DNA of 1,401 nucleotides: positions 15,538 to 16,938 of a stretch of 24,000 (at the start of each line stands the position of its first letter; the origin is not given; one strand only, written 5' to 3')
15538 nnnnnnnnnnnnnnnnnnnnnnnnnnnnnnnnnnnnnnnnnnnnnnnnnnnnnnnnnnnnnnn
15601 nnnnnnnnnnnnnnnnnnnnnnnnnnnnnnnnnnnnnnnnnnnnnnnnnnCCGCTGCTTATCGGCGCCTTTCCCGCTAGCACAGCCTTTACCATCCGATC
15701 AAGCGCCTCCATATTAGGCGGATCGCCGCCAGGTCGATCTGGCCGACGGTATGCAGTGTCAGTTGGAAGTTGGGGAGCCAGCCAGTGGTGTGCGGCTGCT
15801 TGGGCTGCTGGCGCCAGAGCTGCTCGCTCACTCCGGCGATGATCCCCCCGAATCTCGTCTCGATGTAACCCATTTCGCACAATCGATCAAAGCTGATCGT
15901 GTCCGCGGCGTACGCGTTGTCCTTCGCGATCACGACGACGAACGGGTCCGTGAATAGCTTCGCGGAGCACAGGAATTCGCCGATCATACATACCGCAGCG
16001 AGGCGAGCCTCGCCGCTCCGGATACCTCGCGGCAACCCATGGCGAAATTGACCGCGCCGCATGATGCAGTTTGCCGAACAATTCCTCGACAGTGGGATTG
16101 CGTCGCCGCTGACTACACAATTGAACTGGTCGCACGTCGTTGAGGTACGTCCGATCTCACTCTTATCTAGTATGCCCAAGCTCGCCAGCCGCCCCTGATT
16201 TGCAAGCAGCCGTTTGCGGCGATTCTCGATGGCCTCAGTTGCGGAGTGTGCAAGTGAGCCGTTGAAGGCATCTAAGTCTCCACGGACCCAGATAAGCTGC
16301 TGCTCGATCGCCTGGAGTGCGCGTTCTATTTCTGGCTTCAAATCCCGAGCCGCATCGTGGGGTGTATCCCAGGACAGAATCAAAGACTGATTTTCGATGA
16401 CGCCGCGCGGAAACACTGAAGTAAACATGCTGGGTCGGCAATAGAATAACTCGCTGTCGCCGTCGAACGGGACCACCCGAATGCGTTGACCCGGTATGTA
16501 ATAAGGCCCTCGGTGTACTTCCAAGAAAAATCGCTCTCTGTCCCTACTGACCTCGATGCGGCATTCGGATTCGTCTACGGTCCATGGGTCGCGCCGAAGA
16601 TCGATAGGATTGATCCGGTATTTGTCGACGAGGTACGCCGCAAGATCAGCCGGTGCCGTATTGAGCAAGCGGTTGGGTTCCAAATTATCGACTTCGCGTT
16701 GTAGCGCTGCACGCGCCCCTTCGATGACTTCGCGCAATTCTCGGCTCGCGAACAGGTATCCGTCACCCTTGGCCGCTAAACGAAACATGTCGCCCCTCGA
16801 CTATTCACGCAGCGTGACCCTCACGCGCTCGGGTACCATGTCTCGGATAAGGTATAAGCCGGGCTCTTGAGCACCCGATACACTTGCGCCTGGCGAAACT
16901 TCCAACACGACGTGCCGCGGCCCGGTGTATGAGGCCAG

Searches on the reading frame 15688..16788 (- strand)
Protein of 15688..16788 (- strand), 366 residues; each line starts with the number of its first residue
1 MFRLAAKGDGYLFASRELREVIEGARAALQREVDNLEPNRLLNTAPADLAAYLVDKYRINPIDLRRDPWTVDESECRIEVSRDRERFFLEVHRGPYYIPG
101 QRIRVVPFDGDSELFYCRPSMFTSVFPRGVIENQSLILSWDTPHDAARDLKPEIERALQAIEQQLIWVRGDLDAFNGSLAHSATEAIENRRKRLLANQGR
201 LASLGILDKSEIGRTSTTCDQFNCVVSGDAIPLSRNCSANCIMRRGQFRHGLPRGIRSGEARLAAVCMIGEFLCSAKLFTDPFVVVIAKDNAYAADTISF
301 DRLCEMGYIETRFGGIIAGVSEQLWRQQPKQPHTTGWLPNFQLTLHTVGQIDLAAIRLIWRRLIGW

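Call 3: search_protein_families(library=pfam, proteins=[window:15688-16788:-], max_evalue=1)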
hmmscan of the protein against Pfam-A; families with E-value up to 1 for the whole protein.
window:15688-16788:- (366 aa): 0 families

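Call 4: search_protein_families(library=padloc, proteins=[window:15688-16788:-], max_evalue=1)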
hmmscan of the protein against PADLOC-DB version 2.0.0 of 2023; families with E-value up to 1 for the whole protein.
window:15688-16788:- (366 aa): 1 family
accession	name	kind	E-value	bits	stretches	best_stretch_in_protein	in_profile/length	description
PDLC05036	PDC-S54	-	4e-47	159.6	1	9-206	4-200/410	-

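Call 5: search_protein_families(library=ncbifam, proteins=[window:15688-16788:-], max_evalue=1)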
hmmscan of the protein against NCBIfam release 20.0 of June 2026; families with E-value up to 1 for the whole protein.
window:15688-16788:- (366 aa): 0 families

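Call 9: find_homologous_proteins(query=window:15688-16788:-)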
Query window:15688-16788:- (366 aa): 126 proteins with E <= 0.001 among 8000 candidates; the best 120 are listed.
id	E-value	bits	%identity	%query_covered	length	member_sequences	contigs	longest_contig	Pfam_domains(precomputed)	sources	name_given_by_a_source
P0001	3.4e-248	840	100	100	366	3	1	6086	-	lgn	-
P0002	1.9e-118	414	90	56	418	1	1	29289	-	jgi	jgi:hypothetical protein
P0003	3.8e-91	324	70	59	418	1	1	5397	-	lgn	-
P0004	1.1e-87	312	70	56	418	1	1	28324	-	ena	-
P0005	7.5e-87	310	68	56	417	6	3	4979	-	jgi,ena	jgi:hypothetical protein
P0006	4.4e-84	300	67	59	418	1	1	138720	-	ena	-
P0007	3.8e-82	294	66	56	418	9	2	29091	-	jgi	jgi:hypothetical protein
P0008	2.8e-81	291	67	56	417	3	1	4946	-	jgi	-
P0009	1.7e-79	285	65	56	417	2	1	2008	-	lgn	-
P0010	3.1e-79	284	65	56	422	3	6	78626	-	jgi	jgi:hypothetical protein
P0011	1.3e-78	282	65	56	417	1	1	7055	-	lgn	-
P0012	9.6e-68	247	57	56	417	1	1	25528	-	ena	-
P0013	9.8e-68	247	65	50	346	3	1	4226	-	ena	-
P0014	4.6e-67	244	56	56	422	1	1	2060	-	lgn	-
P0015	2.7e-66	242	56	59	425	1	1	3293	-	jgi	jgi:hypothetical protein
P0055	1.4e-44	171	43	58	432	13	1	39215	-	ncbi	ncbi:MAG: hypothetical protein ACTHMO_10035 [Rhodanobacteraceae bacterium]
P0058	1.8e-42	164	87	24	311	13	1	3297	PF00126.34,PF03466.26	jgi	jgi:LysR family nod box-dependent transcriptional activator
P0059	1.0e-41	161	84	24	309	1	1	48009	PF00126.34,PF03466.26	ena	-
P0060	1.0e-41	161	86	23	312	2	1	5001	PF00126.34,PF03466.26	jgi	jgi:LysR family transcriptional regulator, nod-box dependent transcriptional activator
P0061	6.7e-40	155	84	24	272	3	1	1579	PF03466.26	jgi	jgi:LysR family transcriptional regulator, nod-box dependent transcriptional activator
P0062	8.5e-40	155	84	24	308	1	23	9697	PF00126.34,PF03466.26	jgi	jgi:LysR family transcriptional regulator, nod-box dependent transcriptional activator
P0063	9.2e-40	155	83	24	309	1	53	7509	PF00126.34,PF03466.26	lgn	-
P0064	1.6e-39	154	83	24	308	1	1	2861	PF00126.34,PF03466.26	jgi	jgi:LysR family transcriptional regulator, nod-box dependent transcriptional activator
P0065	1.8e-38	150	79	24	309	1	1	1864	PF00126.34,PF03466.26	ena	-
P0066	5.1e-38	149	79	24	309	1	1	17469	PF00126.34,PF03466.26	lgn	-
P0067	7.2e-38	148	79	24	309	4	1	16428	PF00126.34,PF03466.26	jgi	jgi:LysR family transcriptional regulator, nod-box dependent transcriptional activator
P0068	1.5e-37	147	78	24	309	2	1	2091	PF00126.34,PF03466.26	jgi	jgi:LysR family nod box-dependent transcriptional activator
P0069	3.7e-37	146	66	30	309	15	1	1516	PF00126.34,PF03466.26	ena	-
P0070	4.2e-37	146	79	23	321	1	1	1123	PF00126.34,PF03466.26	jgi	jgi:LysR family transcriptional regulator, nod-box dependent transcriptional activator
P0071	1.4e-36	144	78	23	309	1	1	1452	PF00126.34,PF03466.26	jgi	-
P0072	2.0e-36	144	76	23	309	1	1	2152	PF00126.34,PF03466.26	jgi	jgi:LysR family nod box-dependent transcriptional activator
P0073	2.7e-36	143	77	23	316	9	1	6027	PF00126.34,PF03466.26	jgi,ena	-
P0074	5.8e-36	142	78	23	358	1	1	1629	PF00126.34,PF03466.26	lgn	-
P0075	6.4e-36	142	74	24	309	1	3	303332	PF00126.34,PF03466.26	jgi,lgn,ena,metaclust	metaclust:\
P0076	7.9e-36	142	78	24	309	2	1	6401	PF00126.34,PF03466.26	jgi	-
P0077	8.8e-36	142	77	23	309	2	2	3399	PF00126.34,PF03466.26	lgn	-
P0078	1.8e-35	141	79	23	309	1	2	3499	PF00126.34,PF03466.26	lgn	-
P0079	3.3e-35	140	74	23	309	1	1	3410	PF00126.34,PF03466.26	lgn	-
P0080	3.5e-35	140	73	23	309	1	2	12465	PF00126.34,PF03466.26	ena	-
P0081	3.5e-35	140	73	23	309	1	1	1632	PF00126.34,PF03466.26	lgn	-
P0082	6.0e-35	139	78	22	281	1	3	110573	PF00126.34,PF03466.26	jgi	jgi:DNA-binding transcriptional LysR family regulator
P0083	7.7e-35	138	75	24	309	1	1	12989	PF00126.34,PF03466.26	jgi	jgi:LysR family transcriptional regulator, nod-box dependent transcriptional activator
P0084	1.6e-34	137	74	23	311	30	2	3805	PF00126.34,PF03466.26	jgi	jgi:DNA-binding transcriptional LysR family regulator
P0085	1.6e-34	137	76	23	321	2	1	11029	PF00126.34,PF03466.26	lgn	-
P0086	2.2e-34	137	75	24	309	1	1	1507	PF00126.34,PF03466.26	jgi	jgi:LysR family nod box-dependent transcriptional activator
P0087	6.3e-34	135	74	23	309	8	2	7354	PF00126.34,PF03466.26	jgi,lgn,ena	-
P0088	8.3e-34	135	74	23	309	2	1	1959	PF00126.34,PF03466.26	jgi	jgi:LysR family transcriptional regulator, nod-box dependent transcriptional activator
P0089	8.6e-34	135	74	23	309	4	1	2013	PF00126.34,PF03466.26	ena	-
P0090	1.7e-33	134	74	24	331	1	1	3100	PF00126.34,PF03466.26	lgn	-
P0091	2.2e-33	134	73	23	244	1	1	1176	PF03466.26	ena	-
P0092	2.2e-33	134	71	24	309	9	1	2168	PF00126.34,PF03466.26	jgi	jgi:DNA-binding transcriptional LysR family regulator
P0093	2.3e-33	134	73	23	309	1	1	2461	PF00126.34,PF03466.26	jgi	jgi:DNA-binding transcriptional LysR family regulator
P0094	2.4e-33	134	73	22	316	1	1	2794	PF00126.34,PF03466.26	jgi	-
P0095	3.2e-33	133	72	24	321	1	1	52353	PF00126.34,PF03466.26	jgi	jgi:LysR family transcriptional regulator, nod-box dependent transcriptional activator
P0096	7.1e-33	132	72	23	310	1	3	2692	PF00126.34,PF03466.26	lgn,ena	-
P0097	7.1e-33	132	72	23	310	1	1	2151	PF00126.34,PF03466.26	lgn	-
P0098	1.1e-32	131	72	23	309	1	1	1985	PF00126.34,PF03466.26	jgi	-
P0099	1.5e-32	131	69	24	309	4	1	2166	PF00126.34,PF03466.26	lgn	-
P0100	2.7e-32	130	72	23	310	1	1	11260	PF00126.34,PF03466.26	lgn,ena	-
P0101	3.0e-32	130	71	24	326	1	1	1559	PF00126.34,PF03466.26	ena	-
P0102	7.0e-32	129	72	24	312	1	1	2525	PF00126.34,PF03466.26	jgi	jgi:DNA-binding transcriptional LysR family regulator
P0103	9.6e-32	128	70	24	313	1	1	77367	PF00126.34,PF03466.26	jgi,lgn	jgi:DNA-binding transcriptional LysR family regulator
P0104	1.3e-31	128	71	23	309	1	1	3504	PF00126.34,PF03466.26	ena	-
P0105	1.3e-31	128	71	24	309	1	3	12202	PF00126.34,PF03466.26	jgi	jgi:LysR family transcriptional regulator, nod-box dependent transcriptional activator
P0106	1.3e-31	128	71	24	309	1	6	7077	PF00126.34,PF03466.26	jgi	jgi:LysR family transcriptional regulator, nod-box dependent transcriptional activator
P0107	4.6e-31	126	69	24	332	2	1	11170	PF00126.34,PF03466.26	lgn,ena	-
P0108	3.1e-30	123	67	24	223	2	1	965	PF03466.26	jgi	jgi:DNA-binding transcriptional LysR family regulator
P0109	4.1e-30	123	72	23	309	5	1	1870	PF00126.34,PF03466.26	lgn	-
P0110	1.0e-29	122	67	24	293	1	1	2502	PF00126.34,PF03466.26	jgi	jgi:LysR family transcriptional regulator, nod-box dependent transcriptional activator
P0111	2.5e-29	120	67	24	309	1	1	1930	PF00126.34,PF03466.26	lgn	-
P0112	3.4e-29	120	67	24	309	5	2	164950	PF00126.34,PF03466.26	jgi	jgi:DNA-binding transcriptional LysR family regulator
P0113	6.6e-29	119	64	24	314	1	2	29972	PF00126.34,PF03466.26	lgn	-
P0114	1.6e-28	118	37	54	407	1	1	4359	-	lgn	-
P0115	8.8e-28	115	64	24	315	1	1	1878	PF00126.34,PF03466.26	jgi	jgi:LysR family transcriptional regulator, nod-box dependent transcriptional activator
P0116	2.5e-27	114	53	30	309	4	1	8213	PF00126.34,PF03466.26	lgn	-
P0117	8.9e-26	109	63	24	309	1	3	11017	PF00126.34,PF03466.26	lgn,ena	-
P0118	1.1e-25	108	62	23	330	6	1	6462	PF00126.34,PF03466.26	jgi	jgi:DNA-binding transcriptional LysR family regulator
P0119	1.6e-25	108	62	23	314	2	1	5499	PF00126.34,PF03466.26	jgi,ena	-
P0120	3.8e-25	107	33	54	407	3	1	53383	-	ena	-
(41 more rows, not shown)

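Call 14: find_encoding_contigs(protein=P0002, flank=6000, max_places=3)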
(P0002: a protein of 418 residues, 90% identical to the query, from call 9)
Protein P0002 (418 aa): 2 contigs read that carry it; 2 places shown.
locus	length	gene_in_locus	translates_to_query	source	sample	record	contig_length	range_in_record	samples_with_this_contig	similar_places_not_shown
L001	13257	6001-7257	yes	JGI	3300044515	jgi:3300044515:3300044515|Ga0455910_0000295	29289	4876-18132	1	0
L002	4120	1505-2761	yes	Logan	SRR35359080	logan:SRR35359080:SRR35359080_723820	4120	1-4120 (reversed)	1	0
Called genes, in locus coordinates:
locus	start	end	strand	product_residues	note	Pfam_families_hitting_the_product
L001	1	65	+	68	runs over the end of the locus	-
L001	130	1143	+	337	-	-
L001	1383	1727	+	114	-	PF13470:PIN_3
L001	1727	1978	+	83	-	-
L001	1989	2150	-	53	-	-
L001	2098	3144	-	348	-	-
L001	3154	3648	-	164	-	-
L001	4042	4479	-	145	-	-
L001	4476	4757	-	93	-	PF02604:PhdYeFM_antitox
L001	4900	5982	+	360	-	-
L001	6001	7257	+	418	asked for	-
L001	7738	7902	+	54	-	-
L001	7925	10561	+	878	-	PF07719:TPR_2 (faint), PF13432:TPR_16 (faint), PF13428:TPR_14 (faint), PF13174:TPR_6 (faint), PF00515:TPR_1 (faint), PF13176:TPR_7 (faint), PF13181:TPR_8 (faint), PF13374:TPR_10 (faint), +1 more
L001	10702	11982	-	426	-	PF00589:Phage_integrase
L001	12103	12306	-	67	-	-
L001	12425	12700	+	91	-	-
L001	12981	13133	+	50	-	-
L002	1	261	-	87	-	?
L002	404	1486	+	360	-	-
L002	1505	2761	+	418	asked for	-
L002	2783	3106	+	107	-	-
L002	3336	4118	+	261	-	?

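Call 15: find_encoding_contigs(protein=P0006, flank=6000, max_places=3)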
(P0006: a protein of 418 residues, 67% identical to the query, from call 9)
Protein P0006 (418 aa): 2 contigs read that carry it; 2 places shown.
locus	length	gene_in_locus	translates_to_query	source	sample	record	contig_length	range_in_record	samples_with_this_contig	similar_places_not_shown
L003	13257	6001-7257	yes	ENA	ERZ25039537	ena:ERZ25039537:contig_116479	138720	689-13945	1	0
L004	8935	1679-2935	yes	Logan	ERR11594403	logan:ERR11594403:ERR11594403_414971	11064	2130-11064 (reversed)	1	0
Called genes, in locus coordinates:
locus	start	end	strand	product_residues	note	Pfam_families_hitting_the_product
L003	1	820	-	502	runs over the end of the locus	?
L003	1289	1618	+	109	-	-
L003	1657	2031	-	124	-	-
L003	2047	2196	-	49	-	-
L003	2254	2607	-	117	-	-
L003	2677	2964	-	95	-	-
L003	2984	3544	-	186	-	-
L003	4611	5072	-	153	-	-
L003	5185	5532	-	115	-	PF01381:HTH_3 (weak)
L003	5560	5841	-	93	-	PF05015:HigB-like_toxin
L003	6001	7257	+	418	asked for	-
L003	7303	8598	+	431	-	PF18871:HEPN_Toprim_N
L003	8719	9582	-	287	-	PF18742:DpnII-MboI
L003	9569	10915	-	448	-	PF18860:AbiJ_NTD3, PF14355:Abi_C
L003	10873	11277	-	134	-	-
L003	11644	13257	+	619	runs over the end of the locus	-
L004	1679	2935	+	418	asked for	-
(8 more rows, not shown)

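Call 24: find_related_loci(query=A2, collection=genome_contigs, flank=6000)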
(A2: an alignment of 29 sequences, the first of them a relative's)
Query A2 (418 aa) in genome_contigs; peptide patterns used: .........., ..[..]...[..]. (x = any residue, [..] = any of these).
600 stretches matched a pattern (row limit reached: there are more); 583 encode a relative of the query (tblastn E <= 1e-3); the best 80 are kept; 80 distinct loci.
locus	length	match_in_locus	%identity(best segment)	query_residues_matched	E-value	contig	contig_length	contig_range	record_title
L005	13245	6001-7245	61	1-416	2e-176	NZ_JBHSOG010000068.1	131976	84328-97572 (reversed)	Thauera sinica strain CGMCC 1.15731 platanus_K_default_68, whole genome shotgun sequence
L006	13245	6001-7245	58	1-416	5e-168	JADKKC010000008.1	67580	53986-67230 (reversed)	MAG: Zoogloea sp. isolate Vibo_18-Q3-R45-57_MAXAC.072 tig00009178-10-671970, whole genome shotgun sequence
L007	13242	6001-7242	58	1-415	1e-163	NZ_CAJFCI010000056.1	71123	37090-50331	Pseudomonas carbonaria strain CIP 111764, whole genome shotgun sequence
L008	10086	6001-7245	57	1-415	3e-162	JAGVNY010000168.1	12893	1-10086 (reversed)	MAG: Candidatus Zixiibacteriota bacterium isolate DeMMO3_21 c_000000005635, whole genome shotgun sequence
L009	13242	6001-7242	57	1-414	7e-162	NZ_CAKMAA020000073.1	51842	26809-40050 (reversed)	Candidatus Nitrotoga sp. HW29, whole genome shotgun sequence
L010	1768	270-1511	55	1-415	5e-175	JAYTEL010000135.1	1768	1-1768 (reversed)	MAG: Methylotenera sp. isolate GFS_2032 GFS_2032_134, whole genome shotgun sequence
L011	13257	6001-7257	56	1-417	5e-158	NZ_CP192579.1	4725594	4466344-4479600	Variovorax ureilyticus strain P51 chromosome, complete genome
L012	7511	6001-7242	56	1-415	5e-156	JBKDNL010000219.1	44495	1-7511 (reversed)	MAG: Betaproteobacteria bacterium isolate samp_2141_metabat2_137 samp_2141_1358559, whole genome shotgun sequence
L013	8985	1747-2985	57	1-414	3e-155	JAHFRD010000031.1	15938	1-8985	MAG: Hydrogenophilales bacterium isolate nzgw566 NODE_2275_length_15939_cov_11.228790, whole genome shotgun sequence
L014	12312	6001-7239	55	1-414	2e-155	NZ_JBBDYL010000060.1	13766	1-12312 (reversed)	MAG: Sulfuricaulis sp. isolate LejiaD_57_21 Lejia_D_7001_length_13766_cov_13, whole genome shotgun sequence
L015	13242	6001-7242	55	1-415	7e-155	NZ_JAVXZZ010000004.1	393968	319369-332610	Curvibacter sp. APW13 contig4, whole genome shotgun sequence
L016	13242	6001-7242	53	1-415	1e-154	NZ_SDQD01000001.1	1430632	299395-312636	Pollutimonas harenae strain JCM 16917 NODE_1_length_1430632_cov_62.410395, whole genome shotgun sequence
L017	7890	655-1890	55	2-414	1e-154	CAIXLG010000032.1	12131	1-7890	MAG: uncultured Chlorobiaceae bacterium isolate I2_bin-059 genome assembly, contig: bin-059:032/228, whole genome shotgu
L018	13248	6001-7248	54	1-417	3e-154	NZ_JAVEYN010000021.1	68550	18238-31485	MAG: Aquabacterium sp. isolate BF4_30 NODE_1123_length_68550_cov_6.573287_Biofilm4, whole genome shotgun sequence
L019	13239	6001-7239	57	1-414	4e-154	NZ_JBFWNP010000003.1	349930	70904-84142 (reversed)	MAG: Ramlibacter sp. isolate CA_2019_TPBF_115 NODE_260_length_349930_cov_7.027504_TPBF, whole genome shotgun sequence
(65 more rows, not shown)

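Call 26: find_homologous_proteins(query=L001:4900-5979:+)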
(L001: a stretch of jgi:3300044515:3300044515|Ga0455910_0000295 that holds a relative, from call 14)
Query L001:4900-5979:+ (360 aa): 184 proteins with E <= 0.001 among 8000 candidates; the best 120 are listed.
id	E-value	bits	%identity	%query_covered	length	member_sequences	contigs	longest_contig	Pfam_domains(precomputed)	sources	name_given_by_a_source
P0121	2.5e-234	795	100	100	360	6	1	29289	-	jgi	jgi:transcriptional regulator with XRE-family HTH domain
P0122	4.8e-190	649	83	99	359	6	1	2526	-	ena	-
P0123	8.2e-188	642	84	99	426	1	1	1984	-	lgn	-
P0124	1.1e-183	628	82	98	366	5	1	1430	-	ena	-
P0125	7.7e-182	622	80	99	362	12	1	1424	PF12728.14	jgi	jgi:transcriptional regulator with XRE-family HTH domain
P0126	8.6e-181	619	79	99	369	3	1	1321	PF12728.14,PF13384.13,PF20432.5,PF01381.29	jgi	jgi:transcriptional regulator with XRE-family HTH domain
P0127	1.5e-180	618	79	99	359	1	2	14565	PF12728.14,PF13384.13,PF20432.5,PF01381.29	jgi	jgi:transcriptional regulator with XRE-family HTH domain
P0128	2.1e-180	617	79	99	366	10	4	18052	-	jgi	jgi:transcriptional regulator with XRE-family HTH domain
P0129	2.3e-180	617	79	99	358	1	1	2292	PF12728.14,PF13384.13,PF20432.5,PF01381.29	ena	-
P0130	2.4e-180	617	79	99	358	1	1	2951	PF12728.14,PF20432.5,PF01381.29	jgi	jgi:transcriptional regulator with XRE-family HTH domain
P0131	4.0e-180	616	79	99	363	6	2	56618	PF12728.14,PF13384.13,PF20432.5,PF01381.29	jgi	jgi:transcriptional regulator with XRE-family HTH domain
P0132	6.5e-180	616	79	99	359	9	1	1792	PF12728.14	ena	-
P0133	1.3e-179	615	79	99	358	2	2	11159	PF12728.14,PF13384.13,PF20432.5,PF01381.29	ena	-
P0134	7.7e-179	612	78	99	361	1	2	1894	PF12728.14,PF13384.13,PF20432.5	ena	-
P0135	1.2e-178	612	79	99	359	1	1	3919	PF12728.14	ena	-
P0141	7.9e-175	599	78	98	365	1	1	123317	PF12728.14,PF20432.5,PF01381.29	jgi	jgi:transcriptional regulator with XRE-family HTH domain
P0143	8.0e-173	592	76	99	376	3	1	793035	-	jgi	jgi:transcriptional regulator with XRE-family HTH domain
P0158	2.4e-152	525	68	99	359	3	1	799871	-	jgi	jgi:transcriptional regulator with XRE-family HTH domain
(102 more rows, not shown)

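Call 27: find_encoding_contigs(protein=P0141, flank=5000, max_places=2)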
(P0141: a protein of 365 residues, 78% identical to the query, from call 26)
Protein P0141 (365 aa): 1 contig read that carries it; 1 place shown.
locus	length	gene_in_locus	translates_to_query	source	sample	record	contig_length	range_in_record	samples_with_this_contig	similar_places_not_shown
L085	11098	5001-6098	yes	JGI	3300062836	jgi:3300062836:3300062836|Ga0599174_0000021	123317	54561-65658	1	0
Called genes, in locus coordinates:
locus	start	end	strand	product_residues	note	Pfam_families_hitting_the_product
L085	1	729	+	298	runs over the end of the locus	PF13145:Rotamase_2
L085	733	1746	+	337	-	PF04955:HupE_UreJ (weak), PF13795:HupE_UreJ_2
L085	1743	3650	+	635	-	PF12228:DUF3604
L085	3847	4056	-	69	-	-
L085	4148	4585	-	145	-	-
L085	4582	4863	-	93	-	PF02604:PhdYeFM_antitox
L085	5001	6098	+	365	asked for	PF01381:HTH_3 (weak), PF20432:Xre-like-HTH (weak), PF12728:HTH_17 (faint)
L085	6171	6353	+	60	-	PF04255:DUF433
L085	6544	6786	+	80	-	PF02604:PhdYeFM_antitox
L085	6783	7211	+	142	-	PF01850:PIN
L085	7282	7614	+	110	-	PF19673:DUF6176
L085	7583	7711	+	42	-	-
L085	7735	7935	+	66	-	-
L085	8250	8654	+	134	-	-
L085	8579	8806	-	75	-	-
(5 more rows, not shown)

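Call 28: find_encoding_contigs(protein=P0143, flank=5000, max_places=2)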
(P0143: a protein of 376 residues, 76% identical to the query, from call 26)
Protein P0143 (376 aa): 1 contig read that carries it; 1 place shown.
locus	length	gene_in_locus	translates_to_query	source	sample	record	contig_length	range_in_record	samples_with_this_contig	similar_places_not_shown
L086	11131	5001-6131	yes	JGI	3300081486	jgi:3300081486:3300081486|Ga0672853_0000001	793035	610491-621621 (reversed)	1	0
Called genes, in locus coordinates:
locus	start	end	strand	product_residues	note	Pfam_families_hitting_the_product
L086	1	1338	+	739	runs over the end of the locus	PF13589:HATPase_c_3, PF02518:HATPase_c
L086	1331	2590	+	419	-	-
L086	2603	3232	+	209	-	-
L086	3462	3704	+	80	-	-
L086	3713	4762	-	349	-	PF00145:DNA_methylase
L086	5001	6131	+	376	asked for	-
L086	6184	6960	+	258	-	-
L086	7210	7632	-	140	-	-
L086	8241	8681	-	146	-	PF01850:PIN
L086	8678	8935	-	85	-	PF22513:FitA-like_RHH, PF03869:Arc (faint)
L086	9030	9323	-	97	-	PF01381:HTH_3 (weak), PF13560:HTH_31 (weak)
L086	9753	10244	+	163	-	-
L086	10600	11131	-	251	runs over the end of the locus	PF00072:Response_reg, PF04397:LytTR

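Call 29: find_encoding_contigs(protein=P0158, flank=5000, max_places=2)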
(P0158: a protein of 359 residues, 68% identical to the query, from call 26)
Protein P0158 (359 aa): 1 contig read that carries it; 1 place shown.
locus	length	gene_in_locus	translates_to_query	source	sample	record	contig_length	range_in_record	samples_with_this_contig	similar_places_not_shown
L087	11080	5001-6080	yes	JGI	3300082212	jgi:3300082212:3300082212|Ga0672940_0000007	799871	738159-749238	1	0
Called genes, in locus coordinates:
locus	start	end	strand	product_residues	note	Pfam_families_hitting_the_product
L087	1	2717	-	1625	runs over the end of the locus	-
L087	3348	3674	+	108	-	-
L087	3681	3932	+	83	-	-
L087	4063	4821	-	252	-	-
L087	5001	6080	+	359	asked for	-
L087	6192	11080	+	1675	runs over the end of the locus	PF13191:AAA_16 (faint), PF20703:nSTAND1 (weak), PF20720:nSTAND3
